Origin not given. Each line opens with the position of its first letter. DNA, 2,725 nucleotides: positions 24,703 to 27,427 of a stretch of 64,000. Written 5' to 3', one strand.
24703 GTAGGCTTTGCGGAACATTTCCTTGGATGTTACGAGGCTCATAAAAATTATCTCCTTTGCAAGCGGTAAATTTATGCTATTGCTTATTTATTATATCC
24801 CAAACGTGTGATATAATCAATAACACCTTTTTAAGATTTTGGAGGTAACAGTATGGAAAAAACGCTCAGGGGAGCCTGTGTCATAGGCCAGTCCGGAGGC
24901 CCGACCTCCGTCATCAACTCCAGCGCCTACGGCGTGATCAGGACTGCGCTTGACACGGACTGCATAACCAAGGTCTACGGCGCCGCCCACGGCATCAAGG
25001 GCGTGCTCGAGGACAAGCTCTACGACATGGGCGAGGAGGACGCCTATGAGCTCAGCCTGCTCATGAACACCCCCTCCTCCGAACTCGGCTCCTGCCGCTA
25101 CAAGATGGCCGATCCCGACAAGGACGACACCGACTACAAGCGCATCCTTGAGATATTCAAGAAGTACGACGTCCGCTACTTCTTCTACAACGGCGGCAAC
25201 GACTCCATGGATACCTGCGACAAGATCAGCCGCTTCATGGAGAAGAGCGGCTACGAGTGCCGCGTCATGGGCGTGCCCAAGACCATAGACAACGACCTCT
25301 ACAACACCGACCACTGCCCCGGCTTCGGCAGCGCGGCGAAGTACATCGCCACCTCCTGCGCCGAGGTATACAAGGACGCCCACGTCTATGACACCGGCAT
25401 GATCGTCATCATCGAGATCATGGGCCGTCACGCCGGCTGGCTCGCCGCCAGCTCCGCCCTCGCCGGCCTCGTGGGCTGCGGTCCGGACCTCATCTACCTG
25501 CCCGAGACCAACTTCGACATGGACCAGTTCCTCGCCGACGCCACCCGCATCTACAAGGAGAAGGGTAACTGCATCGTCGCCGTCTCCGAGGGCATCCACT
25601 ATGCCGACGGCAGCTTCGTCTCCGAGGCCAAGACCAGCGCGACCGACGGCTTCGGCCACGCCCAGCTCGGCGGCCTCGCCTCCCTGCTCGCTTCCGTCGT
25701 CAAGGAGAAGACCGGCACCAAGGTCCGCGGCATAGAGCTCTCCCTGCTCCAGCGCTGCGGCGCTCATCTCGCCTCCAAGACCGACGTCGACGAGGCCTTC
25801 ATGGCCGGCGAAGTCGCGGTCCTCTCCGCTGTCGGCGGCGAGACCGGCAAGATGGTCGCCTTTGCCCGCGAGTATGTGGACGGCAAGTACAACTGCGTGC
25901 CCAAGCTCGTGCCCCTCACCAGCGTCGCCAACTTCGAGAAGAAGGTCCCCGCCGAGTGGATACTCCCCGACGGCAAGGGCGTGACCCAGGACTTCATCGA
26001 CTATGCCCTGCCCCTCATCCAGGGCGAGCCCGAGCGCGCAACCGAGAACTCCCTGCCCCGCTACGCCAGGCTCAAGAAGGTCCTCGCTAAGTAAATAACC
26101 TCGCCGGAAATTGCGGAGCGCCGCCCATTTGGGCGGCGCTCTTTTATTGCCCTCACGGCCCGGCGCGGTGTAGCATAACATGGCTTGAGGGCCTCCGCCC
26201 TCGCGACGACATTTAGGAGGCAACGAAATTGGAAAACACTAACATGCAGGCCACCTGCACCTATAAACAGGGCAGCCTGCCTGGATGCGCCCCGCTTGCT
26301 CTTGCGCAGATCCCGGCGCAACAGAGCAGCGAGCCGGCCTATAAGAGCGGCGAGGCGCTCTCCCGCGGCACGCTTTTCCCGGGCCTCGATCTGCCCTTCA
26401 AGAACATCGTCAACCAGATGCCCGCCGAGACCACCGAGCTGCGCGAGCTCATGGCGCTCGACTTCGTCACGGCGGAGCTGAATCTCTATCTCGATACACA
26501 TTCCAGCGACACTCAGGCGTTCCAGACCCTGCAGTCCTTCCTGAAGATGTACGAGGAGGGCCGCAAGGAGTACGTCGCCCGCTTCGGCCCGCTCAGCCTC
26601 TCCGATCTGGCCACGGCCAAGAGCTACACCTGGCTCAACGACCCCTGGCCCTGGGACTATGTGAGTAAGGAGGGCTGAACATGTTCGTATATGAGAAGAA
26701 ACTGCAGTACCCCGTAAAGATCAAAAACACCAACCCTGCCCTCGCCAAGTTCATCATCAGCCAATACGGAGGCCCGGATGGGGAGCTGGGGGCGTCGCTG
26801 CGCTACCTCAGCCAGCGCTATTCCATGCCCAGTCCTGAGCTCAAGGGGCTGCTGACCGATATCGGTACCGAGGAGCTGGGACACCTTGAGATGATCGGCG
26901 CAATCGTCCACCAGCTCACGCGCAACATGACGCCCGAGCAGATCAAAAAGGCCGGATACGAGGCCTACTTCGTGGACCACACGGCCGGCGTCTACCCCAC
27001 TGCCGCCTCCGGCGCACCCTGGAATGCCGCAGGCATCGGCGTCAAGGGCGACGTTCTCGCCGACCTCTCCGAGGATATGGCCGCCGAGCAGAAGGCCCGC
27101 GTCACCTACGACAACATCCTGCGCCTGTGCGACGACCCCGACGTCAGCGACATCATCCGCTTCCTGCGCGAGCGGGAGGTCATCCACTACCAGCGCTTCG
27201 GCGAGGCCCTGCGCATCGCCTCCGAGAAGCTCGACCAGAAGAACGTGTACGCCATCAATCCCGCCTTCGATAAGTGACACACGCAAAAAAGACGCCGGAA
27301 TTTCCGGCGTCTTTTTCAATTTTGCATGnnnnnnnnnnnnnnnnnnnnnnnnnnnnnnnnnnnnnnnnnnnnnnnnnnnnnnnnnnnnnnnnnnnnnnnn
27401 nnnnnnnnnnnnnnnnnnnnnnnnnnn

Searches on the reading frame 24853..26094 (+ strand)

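Call 55: search_protein_families(library=pfam, proteins=[window:24853-26094:+])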
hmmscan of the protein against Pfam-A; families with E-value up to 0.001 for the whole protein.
window:24853-26094:+ (413 aa): 1 family
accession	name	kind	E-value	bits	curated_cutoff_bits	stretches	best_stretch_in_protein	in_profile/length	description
PF00365.25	PFK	-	5.3e-61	206.9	30.9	1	10-291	3-273/277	Phosphofructokinase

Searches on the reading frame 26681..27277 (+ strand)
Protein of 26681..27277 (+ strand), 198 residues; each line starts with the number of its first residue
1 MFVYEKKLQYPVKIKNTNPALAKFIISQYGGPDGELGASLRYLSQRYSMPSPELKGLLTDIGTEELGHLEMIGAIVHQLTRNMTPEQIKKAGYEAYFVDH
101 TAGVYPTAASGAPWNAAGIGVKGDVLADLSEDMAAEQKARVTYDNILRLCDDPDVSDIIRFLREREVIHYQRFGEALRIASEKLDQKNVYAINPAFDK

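Call 55: search_protein_families(library=pfam, proteins=[window:26681-27277:+])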
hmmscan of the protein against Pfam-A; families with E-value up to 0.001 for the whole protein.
window:26681-27277:+ (198 aa): 2 families
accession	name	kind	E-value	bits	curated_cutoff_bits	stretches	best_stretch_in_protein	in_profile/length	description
PF05067.18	Mn_catalase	-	4.6e-56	190.3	27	1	1-184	1-198/284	Manganese containing catalase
PF02915.23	Rubrerythrin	-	0.00022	22.1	22.8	0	34-175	9-135/137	Rubrerythrin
